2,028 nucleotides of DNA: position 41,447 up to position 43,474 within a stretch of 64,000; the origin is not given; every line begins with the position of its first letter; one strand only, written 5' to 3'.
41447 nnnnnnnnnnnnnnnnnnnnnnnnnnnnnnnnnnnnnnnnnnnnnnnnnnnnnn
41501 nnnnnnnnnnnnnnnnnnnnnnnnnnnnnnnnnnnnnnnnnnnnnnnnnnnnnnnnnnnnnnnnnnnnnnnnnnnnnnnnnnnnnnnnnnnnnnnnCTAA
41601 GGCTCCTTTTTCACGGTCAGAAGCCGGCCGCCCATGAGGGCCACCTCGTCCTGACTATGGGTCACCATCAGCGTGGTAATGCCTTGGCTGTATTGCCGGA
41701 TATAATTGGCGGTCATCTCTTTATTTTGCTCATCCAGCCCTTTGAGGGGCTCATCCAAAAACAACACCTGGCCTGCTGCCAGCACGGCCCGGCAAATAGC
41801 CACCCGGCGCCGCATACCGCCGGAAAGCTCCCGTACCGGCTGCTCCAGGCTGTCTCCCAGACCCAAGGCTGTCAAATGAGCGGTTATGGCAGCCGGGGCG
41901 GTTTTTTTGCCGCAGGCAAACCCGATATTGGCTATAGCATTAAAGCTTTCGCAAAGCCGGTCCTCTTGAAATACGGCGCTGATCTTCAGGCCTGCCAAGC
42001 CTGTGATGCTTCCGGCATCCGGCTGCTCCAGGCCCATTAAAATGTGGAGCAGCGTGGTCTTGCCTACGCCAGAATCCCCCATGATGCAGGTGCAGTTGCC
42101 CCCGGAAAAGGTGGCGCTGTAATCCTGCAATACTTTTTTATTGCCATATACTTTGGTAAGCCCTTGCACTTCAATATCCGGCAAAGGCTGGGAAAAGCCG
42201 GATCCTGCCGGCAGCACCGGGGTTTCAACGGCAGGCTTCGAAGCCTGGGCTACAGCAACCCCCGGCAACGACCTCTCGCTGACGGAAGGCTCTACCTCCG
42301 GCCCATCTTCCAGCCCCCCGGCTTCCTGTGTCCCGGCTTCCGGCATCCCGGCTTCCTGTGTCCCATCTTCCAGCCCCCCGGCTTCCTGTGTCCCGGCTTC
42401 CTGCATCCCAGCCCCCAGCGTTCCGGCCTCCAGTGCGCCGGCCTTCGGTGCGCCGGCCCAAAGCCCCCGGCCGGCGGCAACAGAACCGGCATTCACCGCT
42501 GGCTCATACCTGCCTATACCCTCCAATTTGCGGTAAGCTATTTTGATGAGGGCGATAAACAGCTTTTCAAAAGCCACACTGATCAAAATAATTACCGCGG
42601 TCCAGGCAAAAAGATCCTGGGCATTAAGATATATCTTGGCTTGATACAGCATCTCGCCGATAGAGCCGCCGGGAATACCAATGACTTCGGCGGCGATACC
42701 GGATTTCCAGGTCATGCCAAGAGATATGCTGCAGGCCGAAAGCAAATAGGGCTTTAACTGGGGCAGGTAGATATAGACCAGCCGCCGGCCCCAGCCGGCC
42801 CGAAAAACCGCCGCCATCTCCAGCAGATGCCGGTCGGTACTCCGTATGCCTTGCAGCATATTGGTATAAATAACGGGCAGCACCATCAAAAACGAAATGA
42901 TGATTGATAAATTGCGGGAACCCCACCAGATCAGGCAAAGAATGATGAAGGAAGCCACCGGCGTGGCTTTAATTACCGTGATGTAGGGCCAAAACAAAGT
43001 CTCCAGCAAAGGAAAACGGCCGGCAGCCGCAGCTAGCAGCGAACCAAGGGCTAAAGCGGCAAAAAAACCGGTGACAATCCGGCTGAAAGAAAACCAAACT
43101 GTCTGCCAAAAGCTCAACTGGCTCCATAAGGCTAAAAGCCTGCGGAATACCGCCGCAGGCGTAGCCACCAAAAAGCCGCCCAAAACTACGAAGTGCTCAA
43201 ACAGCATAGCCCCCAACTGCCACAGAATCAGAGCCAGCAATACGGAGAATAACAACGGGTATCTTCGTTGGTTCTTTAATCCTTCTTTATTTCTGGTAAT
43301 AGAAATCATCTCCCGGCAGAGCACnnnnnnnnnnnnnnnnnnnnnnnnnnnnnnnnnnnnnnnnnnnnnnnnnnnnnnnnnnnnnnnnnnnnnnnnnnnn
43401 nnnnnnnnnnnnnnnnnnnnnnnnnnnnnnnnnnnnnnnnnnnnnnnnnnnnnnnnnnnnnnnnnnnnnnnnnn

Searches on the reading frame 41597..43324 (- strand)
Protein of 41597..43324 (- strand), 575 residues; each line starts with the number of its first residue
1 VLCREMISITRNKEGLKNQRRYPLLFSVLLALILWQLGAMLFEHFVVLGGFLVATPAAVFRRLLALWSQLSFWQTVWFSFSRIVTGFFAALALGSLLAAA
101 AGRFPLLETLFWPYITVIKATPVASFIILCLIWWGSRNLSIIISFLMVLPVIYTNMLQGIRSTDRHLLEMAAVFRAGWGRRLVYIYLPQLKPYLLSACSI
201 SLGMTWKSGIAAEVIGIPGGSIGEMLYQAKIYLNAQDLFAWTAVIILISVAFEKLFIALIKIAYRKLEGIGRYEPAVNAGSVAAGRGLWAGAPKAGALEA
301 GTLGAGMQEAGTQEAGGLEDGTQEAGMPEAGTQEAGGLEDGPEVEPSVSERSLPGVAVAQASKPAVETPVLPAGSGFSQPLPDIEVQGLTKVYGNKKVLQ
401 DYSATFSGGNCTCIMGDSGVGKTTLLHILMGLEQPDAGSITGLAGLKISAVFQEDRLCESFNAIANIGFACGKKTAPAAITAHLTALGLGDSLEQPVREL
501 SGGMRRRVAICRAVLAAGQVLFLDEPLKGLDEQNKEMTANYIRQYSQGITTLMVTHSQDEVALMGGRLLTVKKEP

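Call 11: search_protein_families(library=pfam, proteins=[window:41597-43324:-])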
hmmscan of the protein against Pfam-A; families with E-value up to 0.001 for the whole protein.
window:41597-43324:- (575 aa): 3 families
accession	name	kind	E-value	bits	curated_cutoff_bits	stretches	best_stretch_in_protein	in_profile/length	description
PF00005.33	ABC_tran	-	2.9e-23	83.4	25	1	399-527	1-136/137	ABC transporter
PF00528.27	BPD_transp_1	-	1.5e-15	57.8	26.4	1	92-266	3-181/184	Binding-protein-dependent transport system inner membrane component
PF13304.12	AAA_21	-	0.00016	22.3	27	0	483-557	221-299/304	AAA domain, putative AbiEii toxin, Type IV TA system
